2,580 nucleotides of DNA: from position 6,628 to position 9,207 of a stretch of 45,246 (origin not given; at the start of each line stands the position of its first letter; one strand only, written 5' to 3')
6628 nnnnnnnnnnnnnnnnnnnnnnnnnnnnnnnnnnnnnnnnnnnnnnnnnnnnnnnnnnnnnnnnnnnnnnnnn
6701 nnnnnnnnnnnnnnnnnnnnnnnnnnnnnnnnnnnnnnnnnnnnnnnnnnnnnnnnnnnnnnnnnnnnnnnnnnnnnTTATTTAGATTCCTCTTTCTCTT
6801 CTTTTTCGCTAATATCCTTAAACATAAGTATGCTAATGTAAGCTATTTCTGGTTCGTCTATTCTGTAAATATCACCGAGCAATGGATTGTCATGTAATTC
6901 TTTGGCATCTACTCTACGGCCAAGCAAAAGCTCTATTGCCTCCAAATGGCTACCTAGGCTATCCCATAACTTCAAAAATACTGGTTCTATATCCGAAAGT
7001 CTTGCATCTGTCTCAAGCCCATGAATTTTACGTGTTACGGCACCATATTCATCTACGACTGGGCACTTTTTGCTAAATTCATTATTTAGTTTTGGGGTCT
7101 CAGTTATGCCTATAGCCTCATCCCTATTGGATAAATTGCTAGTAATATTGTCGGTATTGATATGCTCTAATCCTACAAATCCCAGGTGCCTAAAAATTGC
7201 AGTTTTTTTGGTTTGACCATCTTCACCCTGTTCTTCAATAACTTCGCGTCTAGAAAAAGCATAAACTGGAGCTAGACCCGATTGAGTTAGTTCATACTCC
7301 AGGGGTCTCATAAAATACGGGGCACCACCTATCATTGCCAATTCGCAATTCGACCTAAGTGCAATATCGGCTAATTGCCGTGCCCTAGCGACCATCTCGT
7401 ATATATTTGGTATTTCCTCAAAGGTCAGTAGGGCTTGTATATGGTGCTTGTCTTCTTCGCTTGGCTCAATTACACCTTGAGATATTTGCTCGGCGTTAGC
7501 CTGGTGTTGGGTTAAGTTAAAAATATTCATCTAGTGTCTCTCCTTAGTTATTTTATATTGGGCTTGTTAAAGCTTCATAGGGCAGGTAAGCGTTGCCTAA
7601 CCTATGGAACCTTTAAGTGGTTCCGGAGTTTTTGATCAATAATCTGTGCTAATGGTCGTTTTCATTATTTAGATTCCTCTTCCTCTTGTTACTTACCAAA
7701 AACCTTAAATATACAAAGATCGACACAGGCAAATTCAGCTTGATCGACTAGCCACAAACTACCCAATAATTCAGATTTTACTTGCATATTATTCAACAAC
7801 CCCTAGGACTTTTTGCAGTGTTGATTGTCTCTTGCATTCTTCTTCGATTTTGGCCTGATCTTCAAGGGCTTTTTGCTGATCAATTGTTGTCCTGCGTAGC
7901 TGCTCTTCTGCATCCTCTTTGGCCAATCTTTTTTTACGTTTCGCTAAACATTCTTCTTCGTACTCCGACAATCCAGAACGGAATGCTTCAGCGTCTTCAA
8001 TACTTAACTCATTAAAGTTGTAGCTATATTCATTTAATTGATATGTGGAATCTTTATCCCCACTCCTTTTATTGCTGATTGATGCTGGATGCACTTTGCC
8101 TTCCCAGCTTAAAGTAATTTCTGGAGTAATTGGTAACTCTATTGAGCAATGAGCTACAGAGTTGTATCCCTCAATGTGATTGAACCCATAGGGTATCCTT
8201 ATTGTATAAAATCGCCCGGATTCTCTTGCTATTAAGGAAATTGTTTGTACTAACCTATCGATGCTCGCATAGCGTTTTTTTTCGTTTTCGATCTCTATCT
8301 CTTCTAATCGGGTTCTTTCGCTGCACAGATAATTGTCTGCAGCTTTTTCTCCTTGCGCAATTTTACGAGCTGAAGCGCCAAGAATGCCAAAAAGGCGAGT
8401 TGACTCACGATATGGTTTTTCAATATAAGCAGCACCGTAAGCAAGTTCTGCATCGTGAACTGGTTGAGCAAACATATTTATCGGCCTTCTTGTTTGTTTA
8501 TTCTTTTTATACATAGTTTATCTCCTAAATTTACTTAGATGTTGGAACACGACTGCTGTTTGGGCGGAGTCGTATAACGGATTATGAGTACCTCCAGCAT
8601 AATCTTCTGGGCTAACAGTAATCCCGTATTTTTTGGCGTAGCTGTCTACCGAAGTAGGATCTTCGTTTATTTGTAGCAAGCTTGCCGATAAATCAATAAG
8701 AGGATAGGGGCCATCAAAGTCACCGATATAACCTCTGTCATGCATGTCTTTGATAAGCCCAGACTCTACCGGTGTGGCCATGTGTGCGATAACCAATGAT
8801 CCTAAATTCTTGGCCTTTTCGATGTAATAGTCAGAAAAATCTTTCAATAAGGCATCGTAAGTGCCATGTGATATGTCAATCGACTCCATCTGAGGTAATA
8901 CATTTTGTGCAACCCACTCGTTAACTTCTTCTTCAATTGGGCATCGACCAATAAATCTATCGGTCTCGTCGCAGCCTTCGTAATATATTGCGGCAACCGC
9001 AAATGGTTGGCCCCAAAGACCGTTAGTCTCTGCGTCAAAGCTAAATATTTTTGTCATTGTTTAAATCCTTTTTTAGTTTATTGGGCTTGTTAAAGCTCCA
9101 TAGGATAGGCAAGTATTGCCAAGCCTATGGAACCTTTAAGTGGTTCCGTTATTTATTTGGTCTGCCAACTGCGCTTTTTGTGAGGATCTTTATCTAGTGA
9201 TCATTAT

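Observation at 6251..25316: Four-fold iterated module next to tRNA-Ser: TrmB-type regulator divergent from an orphan-gene operon (candidate undescribed system)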

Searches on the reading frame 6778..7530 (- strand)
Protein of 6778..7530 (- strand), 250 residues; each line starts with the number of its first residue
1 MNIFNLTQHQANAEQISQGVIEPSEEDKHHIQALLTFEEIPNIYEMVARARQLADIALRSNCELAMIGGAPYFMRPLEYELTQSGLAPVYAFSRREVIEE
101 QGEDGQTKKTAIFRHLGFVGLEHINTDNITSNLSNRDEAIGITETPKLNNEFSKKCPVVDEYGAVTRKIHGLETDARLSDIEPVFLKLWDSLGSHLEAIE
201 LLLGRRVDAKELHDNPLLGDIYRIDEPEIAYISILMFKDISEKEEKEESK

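Call 5: search_protein_families(library=pfam, max_evalue=0.1, proteins=[window:6778-7530:-])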
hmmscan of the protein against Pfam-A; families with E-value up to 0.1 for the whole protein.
window:6778-7530:- (250 aa): 0 families

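Call 96: search_protein_families(library=ncbifam, max_evalue=0.01, proteins=[window:6778-7530:-])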
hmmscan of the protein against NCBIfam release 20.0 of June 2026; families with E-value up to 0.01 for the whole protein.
window:6778-7530:- (250 aa): 1 family
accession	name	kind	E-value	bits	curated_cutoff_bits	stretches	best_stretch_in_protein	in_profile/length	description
NF040559.1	CAS_Csx20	equivalog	5.6e-07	30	70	1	64-118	67-121/124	CRISPR-associated protein Csx20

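Call 99: search_solved_structures(query=window:6778-7527:-, max_evalue=5)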
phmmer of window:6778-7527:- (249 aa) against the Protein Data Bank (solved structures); distinct sequences matched with E-value up to 5: 2.
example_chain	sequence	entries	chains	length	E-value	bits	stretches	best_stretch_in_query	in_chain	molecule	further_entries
4zh6_A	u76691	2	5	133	0.5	13.1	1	76-137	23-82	Retinol-binding protein 2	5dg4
5u6g_A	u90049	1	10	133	1.8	11.3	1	76-137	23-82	Retinol-binding protein 2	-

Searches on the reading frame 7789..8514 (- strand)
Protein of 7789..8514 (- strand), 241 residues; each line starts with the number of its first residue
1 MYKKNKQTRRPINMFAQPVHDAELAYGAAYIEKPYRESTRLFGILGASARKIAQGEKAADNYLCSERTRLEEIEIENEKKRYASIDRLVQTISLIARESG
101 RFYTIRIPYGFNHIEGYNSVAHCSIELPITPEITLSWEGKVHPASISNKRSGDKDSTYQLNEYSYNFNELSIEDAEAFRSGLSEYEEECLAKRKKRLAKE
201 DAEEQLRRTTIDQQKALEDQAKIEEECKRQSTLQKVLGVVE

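Call 5: search_protein_families(library=pfam, max_evalue=0.1, proteins=[window:7789-8514:-])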
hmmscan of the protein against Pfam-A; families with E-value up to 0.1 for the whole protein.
window:7789-8514:- (241 aa): 2 families
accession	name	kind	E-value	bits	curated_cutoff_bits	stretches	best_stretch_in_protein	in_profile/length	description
PF09548.15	Spore_III_AB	-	0.036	14.5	32.5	1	167-239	85-159/170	Stage III sporulation protein AB (spore_III_AB)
PF00930.27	DPPIV_N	-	0.065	12.4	22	1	59-123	210-271/354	Dipeptidyl peptidase IV (DPP IV) N-terminal region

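Call 96: search_protein_families(library=ncbifam, max_evalue=0.01, proteins=[window:7789-8514:-])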
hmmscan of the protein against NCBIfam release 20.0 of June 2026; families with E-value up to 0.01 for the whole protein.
window:7789-8514:- (241 aa): 0 families

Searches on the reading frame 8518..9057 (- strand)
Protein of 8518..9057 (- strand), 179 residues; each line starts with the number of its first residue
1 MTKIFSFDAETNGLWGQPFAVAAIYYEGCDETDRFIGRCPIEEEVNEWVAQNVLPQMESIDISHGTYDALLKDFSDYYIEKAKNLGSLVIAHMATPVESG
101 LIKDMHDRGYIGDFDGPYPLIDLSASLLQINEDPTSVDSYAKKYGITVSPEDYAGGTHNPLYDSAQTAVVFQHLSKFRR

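Call 5: search_protein_families(library=pfam, max_evalue=0.1, proteins=[window:8518-9057:-])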
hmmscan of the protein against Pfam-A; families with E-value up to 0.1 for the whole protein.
window:8518-9057:- (179 aa): 0 families

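Call 37: search_solved_structures(query=window:8518-9054:-, max_evalue=1)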
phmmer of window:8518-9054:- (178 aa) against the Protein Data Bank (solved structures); distinct sequences matched with E-value up to 1: 0.

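Call 96: search_protein_families(library=ncbifam, max_evalue=0.01, proteins=[window:8518-9057:-])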
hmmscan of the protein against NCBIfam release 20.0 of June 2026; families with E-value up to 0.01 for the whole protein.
window:8518-9057:- (179 aa): 0 families
